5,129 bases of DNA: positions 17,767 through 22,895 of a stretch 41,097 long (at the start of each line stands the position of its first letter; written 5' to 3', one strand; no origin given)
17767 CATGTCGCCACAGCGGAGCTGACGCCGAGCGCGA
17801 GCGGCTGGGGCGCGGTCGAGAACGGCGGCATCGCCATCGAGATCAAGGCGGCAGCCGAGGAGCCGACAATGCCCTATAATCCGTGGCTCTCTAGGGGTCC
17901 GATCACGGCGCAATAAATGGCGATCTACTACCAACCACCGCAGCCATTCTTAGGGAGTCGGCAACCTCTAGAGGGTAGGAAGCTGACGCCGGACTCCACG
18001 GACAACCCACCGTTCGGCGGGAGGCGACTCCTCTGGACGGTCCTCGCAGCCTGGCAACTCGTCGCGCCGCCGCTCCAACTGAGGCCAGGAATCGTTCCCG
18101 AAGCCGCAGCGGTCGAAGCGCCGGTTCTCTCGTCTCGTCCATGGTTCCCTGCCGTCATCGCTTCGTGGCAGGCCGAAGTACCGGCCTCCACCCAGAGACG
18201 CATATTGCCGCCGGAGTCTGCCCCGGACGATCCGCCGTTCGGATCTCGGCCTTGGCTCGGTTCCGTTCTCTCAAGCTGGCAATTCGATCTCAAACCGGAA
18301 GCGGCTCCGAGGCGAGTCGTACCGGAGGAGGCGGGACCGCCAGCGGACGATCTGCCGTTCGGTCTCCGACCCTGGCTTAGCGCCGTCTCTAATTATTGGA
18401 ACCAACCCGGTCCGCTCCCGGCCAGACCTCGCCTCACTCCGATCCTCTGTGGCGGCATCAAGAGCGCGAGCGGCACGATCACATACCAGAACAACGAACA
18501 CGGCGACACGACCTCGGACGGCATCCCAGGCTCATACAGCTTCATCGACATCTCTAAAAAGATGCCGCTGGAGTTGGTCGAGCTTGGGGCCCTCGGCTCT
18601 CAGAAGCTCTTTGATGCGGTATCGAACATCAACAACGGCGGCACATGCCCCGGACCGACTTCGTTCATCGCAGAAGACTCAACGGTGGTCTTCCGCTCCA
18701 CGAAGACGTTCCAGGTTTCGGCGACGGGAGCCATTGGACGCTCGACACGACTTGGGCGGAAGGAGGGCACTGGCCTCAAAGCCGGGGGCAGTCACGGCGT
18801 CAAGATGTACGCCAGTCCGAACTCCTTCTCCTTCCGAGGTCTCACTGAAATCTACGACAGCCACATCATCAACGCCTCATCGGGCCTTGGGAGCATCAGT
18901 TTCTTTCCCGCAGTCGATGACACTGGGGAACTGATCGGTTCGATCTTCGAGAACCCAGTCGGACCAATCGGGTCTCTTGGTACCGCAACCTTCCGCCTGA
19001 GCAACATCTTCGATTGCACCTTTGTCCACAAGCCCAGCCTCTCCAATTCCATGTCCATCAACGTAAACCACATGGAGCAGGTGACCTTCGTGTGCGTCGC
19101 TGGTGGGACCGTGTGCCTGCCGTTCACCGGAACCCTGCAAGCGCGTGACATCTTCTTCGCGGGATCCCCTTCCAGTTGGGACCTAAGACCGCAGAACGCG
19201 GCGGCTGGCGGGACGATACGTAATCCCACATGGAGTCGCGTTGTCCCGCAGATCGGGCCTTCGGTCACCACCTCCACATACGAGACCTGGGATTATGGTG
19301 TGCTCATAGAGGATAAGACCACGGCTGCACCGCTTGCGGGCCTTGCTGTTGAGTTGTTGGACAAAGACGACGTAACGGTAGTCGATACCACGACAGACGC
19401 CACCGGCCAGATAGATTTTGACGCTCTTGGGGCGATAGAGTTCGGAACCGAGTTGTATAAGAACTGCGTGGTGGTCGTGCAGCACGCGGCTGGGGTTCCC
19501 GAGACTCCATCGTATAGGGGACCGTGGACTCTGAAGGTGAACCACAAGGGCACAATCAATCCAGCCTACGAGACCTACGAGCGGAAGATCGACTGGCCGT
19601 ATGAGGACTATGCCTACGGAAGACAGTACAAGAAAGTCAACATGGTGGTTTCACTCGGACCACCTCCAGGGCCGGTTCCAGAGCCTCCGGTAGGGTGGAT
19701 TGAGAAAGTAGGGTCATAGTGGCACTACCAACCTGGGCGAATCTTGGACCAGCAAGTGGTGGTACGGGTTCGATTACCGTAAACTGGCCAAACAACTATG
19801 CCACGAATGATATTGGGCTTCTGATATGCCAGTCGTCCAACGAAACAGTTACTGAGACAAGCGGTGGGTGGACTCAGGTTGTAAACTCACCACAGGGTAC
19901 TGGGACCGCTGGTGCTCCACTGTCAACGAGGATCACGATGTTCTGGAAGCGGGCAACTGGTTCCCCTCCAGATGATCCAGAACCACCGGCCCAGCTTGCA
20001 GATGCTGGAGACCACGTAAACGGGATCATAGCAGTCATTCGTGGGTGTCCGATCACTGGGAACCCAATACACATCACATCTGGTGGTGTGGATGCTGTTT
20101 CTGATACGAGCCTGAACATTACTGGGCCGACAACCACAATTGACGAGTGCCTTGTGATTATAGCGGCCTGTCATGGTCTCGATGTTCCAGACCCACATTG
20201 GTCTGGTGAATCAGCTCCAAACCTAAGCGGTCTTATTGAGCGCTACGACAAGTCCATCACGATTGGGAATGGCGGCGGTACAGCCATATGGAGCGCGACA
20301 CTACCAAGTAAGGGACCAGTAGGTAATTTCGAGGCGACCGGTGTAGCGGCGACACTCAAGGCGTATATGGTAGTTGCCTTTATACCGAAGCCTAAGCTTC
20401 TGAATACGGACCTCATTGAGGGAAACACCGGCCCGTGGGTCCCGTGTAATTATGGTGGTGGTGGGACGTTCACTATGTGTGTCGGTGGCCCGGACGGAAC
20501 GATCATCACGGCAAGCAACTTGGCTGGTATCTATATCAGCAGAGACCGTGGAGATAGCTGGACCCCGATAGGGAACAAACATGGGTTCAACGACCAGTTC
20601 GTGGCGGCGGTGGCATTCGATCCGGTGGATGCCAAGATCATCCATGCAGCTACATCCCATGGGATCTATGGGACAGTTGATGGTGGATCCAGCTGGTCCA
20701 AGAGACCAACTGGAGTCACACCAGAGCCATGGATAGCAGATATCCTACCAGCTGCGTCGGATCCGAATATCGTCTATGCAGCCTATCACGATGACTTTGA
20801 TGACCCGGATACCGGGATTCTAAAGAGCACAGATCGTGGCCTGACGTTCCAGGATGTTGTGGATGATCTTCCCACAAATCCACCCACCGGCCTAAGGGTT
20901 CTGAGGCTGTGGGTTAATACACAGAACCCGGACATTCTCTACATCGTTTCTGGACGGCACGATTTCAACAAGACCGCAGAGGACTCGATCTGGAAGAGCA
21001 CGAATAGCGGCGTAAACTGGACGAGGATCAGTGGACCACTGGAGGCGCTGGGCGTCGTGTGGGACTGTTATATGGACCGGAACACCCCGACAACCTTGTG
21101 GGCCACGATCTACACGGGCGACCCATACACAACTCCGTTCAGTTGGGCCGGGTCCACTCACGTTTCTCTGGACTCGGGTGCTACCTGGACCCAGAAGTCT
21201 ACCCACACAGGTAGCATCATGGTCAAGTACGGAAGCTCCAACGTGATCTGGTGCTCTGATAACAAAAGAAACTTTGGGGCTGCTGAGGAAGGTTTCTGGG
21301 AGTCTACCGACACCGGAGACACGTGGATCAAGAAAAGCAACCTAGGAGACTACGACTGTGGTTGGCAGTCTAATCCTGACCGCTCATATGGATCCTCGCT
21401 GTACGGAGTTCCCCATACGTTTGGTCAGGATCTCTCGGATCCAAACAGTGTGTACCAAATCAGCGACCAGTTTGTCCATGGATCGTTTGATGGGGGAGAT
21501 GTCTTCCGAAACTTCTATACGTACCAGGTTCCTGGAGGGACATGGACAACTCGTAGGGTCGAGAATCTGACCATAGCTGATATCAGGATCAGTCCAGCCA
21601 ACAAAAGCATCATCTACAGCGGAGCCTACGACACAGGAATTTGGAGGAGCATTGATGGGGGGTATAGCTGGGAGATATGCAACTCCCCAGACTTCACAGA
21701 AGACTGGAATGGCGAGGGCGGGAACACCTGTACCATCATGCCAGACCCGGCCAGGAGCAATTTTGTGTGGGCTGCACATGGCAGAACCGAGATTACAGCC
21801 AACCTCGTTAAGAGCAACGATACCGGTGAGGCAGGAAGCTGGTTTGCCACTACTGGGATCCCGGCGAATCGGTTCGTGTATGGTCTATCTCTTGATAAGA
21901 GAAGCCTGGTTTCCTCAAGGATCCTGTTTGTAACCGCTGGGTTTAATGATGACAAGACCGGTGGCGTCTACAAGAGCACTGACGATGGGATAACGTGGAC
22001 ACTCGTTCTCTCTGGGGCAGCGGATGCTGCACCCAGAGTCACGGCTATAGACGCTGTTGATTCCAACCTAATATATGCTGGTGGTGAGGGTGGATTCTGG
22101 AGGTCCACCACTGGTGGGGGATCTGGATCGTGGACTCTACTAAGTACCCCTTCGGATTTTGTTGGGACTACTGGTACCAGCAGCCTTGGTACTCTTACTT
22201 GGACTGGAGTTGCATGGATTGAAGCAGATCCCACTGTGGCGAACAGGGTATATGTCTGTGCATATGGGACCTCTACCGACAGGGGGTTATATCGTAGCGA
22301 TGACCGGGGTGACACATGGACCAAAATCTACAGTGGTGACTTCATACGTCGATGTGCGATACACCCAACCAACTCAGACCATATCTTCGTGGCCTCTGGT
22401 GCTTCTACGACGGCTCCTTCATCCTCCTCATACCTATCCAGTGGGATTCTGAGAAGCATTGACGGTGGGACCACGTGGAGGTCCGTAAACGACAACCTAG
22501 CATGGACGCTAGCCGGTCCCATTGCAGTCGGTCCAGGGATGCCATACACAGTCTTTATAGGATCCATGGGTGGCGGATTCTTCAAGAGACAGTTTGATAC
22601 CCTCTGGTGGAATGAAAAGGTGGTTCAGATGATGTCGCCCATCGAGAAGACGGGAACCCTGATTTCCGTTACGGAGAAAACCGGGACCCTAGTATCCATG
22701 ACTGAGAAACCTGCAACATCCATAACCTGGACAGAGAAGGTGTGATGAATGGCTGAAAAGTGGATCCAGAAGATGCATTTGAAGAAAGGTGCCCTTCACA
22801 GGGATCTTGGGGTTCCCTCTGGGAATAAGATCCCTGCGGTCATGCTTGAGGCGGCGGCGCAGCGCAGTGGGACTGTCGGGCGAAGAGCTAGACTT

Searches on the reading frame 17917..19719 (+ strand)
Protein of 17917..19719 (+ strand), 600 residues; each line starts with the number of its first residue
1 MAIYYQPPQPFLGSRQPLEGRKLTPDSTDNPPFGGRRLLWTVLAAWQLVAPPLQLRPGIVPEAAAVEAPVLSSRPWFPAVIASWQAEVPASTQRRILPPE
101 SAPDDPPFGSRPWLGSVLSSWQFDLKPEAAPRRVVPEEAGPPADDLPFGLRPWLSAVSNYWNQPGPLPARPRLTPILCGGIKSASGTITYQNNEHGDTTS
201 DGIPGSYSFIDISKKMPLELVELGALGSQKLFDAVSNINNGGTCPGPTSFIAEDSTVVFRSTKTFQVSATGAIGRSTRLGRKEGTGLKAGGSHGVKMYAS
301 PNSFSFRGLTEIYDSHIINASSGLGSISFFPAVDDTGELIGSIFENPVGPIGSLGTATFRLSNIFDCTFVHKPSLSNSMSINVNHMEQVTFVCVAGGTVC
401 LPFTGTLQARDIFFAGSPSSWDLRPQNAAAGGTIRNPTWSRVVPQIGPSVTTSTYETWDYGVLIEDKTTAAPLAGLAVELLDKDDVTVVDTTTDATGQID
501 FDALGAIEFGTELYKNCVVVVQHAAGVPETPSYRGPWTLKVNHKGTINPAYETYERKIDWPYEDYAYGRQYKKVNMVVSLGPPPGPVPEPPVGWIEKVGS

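Call 109: search_protein_families(library=pfam, proteins=[window:17917-19719:+], max_evalue=0.001)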
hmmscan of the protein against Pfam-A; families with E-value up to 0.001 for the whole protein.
window:17917-19719:+ (600 aa): 1 family
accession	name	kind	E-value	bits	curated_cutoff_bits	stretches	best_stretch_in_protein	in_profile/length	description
PF11974.14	bMG3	-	0.00044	20.6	34.9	1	468-505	23-60/103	Bacterial alpha-2-macroglobulin MG3 domain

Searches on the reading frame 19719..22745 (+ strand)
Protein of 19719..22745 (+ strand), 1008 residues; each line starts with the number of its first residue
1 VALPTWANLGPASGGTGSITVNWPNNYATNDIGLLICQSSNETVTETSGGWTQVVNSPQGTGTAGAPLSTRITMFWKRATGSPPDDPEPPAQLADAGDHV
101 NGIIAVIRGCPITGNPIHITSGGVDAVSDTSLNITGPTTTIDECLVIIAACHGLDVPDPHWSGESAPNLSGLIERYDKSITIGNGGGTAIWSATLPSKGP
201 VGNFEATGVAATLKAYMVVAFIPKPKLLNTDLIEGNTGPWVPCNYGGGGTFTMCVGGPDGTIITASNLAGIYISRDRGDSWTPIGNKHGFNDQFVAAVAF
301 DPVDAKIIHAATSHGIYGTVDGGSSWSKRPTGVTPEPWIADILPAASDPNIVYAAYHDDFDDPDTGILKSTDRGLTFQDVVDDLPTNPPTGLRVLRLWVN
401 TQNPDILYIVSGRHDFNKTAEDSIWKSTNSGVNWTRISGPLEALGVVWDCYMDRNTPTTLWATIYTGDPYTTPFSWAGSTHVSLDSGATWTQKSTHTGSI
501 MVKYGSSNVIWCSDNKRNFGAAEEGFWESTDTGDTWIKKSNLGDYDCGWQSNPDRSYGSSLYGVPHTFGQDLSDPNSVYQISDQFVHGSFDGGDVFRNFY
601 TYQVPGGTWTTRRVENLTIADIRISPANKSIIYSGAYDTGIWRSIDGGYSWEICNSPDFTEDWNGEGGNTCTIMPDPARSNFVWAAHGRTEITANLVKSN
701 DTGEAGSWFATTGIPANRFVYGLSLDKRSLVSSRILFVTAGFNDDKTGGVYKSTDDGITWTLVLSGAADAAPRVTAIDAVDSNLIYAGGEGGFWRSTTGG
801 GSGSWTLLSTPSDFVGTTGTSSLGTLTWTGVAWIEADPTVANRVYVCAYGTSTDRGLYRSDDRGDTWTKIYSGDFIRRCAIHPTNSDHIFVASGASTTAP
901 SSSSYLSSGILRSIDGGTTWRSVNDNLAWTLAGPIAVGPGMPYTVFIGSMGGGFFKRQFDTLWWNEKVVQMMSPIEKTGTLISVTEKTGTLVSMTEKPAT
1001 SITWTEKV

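Call 110: search_protein_families(library=pfam, proteins=[window:19719-22745:+], max_evalue=0.001)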
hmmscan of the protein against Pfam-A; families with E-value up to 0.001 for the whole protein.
window:19719-22745:+ (1008 aa): 2 families
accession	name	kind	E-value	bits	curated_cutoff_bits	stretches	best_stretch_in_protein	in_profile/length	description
PF15902.12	Sortilin-Vps10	-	6.8e-21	75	33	2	271-382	3-114/446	Sortilin, neurotensin receptor 3,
PF15899.11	BNR_6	-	9.1e-05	22.6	27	0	857-870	1-14/14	BNR-Asp box repeat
